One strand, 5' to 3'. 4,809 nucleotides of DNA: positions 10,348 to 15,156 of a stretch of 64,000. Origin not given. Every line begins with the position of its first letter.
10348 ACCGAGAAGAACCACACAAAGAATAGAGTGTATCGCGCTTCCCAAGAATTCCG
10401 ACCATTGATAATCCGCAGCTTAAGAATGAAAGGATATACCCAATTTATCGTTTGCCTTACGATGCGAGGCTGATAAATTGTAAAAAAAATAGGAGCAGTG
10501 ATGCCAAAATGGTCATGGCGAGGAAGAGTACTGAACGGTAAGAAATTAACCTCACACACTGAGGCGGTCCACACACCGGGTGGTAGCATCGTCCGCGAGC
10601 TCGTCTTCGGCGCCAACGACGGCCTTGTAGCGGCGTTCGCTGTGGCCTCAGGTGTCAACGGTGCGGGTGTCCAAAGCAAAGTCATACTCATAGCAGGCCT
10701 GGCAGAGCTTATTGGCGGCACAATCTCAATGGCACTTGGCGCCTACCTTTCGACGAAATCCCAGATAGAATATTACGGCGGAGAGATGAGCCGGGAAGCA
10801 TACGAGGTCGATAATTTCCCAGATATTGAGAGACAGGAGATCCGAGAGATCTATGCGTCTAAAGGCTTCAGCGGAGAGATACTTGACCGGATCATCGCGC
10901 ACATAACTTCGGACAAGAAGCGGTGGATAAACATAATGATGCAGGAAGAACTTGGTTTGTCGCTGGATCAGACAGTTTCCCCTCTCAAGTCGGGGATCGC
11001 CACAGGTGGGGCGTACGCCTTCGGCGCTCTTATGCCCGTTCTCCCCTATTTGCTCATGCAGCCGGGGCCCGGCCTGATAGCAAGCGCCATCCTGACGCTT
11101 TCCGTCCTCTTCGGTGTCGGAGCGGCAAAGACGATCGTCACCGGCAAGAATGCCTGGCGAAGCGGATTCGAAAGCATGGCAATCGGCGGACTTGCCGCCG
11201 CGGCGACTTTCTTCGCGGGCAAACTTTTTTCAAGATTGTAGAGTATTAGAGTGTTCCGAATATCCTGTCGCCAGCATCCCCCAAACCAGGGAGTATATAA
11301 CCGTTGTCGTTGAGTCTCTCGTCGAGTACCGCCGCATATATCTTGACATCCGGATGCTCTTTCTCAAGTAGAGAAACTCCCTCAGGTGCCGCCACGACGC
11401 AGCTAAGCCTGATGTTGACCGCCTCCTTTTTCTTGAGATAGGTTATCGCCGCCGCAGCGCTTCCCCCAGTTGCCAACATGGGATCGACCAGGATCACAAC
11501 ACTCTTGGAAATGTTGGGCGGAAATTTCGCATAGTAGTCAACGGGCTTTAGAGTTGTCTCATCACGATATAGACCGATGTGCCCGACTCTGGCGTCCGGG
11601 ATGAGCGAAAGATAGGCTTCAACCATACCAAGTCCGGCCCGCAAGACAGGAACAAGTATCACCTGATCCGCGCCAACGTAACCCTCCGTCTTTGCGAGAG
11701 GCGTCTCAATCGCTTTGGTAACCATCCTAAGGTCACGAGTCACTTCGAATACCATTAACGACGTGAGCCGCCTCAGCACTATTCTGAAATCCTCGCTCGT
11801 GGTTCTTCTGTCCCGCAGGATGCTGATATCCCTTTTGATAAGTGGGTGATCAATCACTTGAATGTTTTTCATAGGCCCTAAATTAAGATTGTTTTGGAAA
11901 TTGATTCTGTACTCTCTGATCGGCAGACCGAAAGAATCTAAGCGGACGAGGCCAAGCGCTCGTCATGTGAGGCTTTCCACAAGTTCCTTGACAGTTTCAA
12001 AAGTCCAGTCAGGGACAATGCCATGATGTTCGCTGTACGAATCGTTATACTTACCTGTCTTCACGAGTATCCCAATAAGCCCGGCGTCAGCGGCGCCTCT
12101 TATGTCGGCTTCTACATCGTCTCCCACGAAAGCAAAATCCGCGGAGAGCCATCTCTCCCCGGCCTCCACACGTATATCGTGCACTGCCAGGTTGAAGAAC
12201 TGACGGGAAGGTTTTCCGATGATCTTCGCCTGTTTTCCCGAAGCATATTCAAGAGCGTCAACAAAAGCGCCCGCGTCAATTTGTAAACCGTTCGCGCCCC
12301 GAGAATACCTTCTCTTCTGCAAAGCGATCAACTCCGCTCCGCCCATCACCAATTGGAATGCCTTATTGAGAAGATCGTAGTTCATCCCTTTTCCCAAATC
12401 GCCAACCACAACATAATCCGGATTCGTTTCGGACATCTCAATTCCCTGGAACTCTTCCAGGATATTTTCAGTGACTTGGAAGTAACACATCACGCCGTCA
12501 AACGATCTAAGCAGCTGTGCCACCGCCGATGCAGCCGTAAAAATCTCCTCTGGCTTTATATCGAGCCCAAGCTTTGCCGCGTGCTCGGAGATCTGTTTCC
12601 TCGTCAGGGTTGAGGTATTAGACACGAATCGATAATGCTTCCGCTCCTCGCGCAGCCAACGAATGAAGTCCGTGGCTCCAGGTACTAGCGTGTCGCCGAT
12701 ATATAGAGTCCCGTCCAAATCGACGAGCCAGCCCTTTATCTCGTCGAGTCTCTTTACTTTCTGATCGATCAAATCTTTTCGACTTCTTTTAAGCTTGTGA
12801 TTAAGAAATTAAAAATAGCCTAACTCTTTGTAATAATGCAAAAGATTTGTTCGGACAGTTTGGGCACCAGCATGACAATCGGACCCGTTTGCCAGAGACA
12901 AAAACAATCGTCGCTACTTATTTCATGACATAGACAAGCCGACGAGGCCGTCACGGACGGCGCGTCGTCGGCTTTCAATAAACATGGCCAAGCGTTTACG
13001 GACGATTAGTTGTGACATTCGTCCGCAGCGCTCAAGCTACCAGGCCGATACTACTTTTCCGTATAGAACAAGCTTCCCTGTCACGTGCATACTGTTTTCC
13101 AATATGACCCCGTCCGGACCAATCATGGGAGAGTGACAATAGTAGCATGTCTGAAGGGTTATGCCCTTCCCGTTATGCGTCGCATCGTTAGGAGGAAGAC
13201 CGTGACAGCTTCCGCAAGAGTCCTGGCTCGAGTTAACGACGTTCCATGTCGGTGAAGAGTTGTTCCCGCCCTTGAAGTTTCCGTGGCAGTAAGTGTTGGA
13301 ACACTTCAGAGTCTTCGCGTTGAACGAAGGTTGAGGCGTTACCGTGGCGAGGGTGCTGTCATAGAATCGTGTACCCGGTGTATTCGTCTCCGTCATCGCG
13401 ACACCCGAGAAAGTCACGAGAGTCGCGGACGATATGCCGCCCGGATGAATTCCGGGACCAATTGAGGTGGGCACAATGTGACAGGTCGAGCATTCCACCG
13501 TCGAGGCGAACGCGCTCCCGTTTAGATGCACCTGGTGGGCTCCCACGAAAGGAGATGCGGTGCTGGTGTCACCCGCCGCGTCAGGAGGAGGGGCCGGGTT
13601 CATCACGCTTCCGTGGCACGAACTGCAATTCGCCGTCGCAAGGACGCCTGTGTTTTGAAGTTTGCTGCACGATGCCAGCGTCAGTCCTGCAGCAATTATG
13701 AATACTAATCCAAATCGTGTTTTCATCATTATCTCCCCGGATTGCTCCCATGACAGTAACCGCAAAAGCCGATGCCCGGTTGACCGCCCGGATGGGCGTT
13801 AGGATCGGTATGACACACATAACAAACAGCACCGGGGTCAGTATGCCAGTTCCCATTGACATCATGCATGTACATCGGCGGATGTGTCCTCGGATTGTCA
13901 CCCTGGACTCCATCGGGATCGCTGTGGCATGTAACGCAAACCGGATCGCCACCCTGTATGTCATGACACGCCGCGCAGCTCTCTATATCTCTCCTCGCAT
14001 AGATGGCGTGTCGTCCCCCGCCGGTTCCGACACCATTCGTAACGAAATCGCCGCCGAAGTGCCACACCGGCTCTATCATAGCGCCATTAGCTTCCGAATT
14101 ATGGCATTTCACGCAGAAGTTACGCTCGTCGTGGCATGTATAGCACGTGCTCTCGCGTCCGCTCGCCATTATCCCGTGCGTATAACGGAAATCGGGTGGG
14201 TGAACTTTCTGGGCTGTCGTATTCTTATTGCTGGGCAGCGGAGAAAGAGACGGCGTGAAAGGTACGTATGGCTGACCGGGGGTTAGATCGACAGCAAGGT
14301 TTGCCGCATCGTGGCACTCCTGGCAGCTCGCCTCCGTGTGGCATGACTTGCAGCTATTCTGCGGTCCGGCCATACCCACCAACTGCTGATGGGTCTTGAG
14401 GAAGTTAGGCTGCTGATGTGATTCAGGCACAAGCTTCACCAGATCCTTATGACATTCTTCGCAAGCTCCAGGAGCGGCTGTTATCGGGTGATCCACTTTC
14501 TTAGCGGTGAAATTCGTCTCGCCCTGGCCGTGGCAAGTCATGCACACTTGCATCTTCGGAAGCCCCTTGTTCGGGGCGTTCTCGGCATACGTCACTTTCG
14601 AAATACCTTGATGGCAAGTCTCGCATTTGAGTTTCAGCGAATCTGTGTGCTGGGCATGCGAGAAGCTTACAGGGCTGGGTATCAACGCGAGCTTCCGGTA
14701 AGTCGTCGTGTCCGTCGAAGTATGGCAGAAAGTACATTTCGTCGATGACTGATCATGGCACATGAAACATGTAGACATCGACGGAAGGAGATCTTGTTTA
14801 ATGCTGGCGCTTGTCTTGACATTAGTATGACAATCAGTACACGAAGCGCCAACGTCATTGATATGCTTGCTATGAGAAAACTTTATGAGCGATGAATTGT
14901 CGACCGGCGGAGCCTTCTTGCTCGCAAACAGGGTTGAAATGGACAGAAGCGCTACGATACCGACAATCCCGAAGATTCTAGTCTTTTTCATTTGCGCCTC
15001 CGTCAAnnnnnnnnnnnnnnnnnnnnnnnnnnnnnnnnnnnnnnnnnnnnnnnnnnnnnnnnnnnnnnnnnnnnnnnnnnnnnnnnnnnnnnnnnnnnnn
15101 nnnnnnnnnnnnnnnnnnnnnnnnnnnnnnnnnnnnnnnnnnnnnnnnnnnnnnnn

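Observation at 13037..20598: Seven-gene operon encoding a complete inner-membrane-to-surface multihaem electron conduit (42 haem motifs)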

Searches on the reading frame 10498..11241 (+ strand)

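Call 26: search_protein_families(library=pfam, proteins=[window:10498-11241:+], max_evalue=0.001)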
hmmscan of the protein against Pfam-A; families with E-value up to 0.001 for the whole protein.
window:10498-11241:+ (247 aa): 1 family
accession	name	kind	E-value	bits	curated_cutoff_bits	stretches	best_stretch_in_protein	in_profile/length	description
PF01988.24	VIT1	-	2.5e-67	227.3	28.1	1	32-242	1-214/214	VIT family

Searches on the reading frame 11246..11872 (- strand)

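Call 26: search_protein_families(library=pfam, proteins=[window:11246-11872:-], max_evalue=0.001)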
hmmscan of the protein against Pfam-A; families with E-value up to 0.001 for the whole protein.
window:11246-11872:- (208 aa): 2 families
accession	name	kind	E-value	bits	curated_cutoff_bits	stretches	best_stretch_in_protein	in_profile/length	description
PF14681.12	UPRTase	-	2.4e-71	239.9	27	1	6-207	1-206/206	Uracil phosphoribosyltransferase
PF00156.33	Pribosyltran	-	1.3e-07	31.6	26.3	1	54-169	14-133/158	Phosphoribosyl transferase domain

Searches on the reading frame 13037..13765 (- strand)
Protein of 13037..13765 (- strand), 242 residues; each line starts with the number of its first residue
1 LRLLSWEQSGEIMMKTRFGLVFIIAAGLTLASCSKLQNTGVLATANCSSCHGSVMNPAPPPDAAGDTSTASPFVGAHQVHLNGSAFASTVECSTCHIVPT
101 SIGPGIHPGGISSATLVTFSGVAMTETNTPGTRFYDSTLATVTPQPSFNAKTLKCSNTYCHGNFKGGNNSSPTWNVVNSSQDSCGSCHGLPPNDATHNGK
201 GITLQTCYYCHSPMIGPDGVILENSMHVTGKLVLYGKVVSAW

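Call 4: search_protein_families(library=pfam, proteins=[window:13037-13765:-], max_evalue=0.1)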
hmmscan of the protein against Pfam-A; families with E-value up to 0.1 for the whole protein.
window:13037-13765:- (242 aa): 7 families
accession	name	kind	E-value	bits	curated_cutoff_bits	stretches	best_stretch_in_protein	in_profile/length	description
PF09698.15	GSu_C4xC__C2xCH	-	2.5e-06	28.5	21.7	1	155-188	2-36/36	Geobacter CxxxxCH...CXXCH motif (GSu_C4xC__C2xCH)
PF22113.1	Mtrc-MtrF_II-IV_dom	-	7.6e-06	26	30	2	180-213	5-37/176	Outer membrane cytochrome MtrC/MtrF-like, domains II/IV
PF14522.11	Cytochrome_C7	-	3.6e-05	23.9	24.8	1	151-212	12-67/67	Cytochrome c7 and related cytochrome c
PF13442.11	Cytochrome_CBB3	-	0.0057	17.4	27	0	43-67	10-31/68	Cytochrome C oxidase, cbb3-type, subunit III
PF14537.11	Cytochrom_c3_2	-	0.0078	17.1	25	0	40-96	22-64/79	Cytochrome c3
PF09699.15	Paired_CXXCH_1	-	0.027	14.6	20.6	0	181-214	6-39/41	Doubled CXXCH motif (Paired_CXXCH_1)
PF13435.11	Cytochrome_C554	-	0.036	15.5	20.8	0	203-225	47-71/84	Cytochrome c554 and c-prime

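Call 5: search_protein_families(library=ncbifam, proteins=[window:13037-13765:-], max_evalue=0.1)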
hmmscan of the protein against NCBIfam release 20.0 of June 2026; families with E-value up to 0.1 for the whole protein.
window:13037-13765:- (242 aa): 3 families
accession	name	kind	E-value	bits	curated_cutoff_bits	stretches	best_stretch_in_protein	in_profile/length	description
TIGR01904.2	GSu_C4xC__C2xCH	domain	7.6e-15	54.4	27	1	143-198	12-66/73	CxxxxCH/CxxCH domain c-type cytochrome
TIGR04257.1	nanowire_3heme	domain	0.024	14.8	40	0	43-96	22-74/75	c(7)-type cytochrome triheme domain-containing protein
TIGR03508.1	decahem_SO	subfamily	0.063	12.7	192.2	0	151-212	69-125/258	DmsE family decaheme c-type cytochrome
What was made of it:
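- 13037..13729 (-): g7: lipoprotein cytochrome (4 CXXCH + 1 CX4CH), the candidate surface-exposed terminal reductase. It is the counterpart of IALB_1837. TIGR01904 CxxxxCH/CxxCH domain, 54.4 bits against a cutoff of 27 (call 5).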

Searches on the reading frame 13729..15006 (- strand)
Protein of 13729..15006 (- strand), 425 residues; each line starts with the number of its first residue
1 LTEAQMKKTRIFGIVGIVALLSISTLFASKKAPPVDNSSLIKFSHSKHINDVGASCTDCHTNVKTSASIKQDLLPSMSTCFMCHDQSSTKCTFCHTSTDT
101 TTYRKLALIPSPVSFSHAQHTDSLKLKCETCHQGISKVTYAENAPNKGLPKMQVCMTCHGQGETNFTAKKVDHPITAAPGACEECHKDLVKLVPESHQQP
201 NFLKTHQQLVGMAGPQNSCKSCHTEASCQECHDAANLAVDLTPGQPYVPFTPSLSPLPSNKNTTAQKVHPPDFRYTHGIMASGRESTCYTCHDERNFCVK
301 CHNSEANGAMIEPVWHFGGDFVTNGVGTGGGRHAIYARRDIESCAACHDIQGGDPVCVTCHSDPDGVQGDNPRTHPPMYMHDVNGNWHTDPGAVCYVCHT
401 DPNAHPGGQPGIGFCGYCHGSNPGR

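Call 4: search_protein_families(library=pfam, proteins=[window:13729-15006:-], max_evalue=0.1)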
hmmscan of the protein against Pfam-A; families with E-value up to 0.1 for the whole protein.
window:13729-15006:- (425 aa): 5 families
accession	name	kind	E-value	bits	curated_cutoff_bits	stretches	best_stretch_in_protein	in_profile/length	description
PF14522.11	Cytochrome_C7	-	1.1e-20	73.6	24.8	3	113-187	1-67/67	Cytochrome c7 and related cytochrome c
PF22113.1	Mtrc-MtrF_II-IV_dom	-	3.7e-12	46.6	30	1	87-166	80-170/176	Outer membrane cytochrome MtrC/MtrF-like, domains II/IV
PF02085.21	Cytochrom_CIII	-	6.4e-11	42.9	22.9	1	341-419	31-101/101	Class III cytochrome C family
PF14537.11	Cytochrom_c3_2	-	6.5e-09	36.6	25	1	154-233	8-79/79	Cytochrome c3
PF09699.15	Paired_CXXCH_1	-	0.028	14.6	20.6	0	55-87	8-39/41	Doubled CXXCH motif (Paired_CXXCH_1)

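Call 5: search_protein_families(library=ncbifam, proteins=[window:13729-15006:-], max_evalue=0.1)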
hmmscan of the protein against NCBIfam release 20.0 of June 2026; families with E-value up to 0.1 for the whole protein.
window:13729-15006:- (425 aa): 6 families
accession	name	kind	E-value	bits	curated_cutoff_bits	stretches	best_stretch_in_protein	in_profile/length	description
NF041781.1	mnquin_red_QrcA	equivalog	3e-10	40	180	2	111-163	29-75/174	menaquinone reductase multiheme cytochrome c subunit QrcA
TIGR03507.1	decahem_SO1788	subfamily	7.5e-09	34.6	209.3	3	122-192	241-308/672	OmcA/MtrC family decaheme c-type cytochrome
NF045713.1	CxxCH_16_HmcA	equivalog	7e-06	24.9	400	1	122-362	171-369/541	sulfate respiration complex hexadecaheme cytochrome HmcA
NF043010.1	Cyt554_Nsmonas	equivalog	0.0011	18.3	400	1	87-254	30-183/238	cytochrome c-550 CycA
TIGR03508.1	decahem_SO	subfamily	0.018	14.5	192.2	0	114-227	84-178/258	DmsE family decaheme c-type cytochrome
NF038038.1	cytoc_DsrJ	equivalog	0.033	14.5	100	1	285-305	90-111/121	sulfate reduction electron transfer complex DsrMKJOP subunit DsrJ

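Call 32: search_solved_structures(query=window:13729-15006:-, max_evalue=0.01)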
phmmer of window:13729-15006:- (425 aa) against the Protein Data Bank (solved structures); distinct sequences matched with E-value up to 0.01: 10.
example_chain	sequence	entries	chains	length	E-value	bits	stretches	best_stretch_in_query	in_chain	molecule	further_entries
8k9e_A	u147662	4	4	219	2.1e-10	43.3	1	19-161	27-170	Cytochrome c7-like domain-containing protein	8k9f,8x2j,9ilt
6f0k_A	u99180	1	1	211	3.8e-09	39.2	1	42-165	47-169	Cytochrome c family protein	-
6lod_A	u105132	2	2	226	1.2e-07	34.2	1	43-164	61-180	MULTIHEME_CYTC domain-containing protein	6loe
6btm_A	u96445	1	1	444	2e-07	33.6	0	40-90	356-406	Alternative Complex III subunit A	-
3ouq_A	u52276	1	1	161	9.1e-06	28.1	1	35-162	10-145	Cytochrome c family protein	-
3t6d_C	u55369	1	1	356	0.0021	20.2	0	78-140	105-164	Photosynthetic reaction center cytochrome c subunit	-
1dxr_C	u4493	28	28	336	0.0041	19.3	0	64-140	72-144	PHOTOSYNTHETIC REACTION CENTER CYTOCHROME C SUBUNIT | PHOTOSYNTHETIC REACTION CENTER | Photosynthetic reaction center cytochrome C subunit precursor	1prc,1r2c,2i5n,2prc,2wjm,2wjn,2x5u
6et5_C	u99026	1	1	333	0.0042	19.3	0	64-140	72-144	Photosynthetic reaction center cytochrome c subunit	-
1vrn_C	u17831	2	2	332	0.0042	19.3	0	64-140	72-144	Photosynthetic reaction center cytochrome c subunit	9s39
2jbl_C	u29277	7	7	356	0.0048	19.1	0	64-140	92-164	PHOTOSYNTHETIC REACTION CENTER CYTOCHROME C SUBUNIT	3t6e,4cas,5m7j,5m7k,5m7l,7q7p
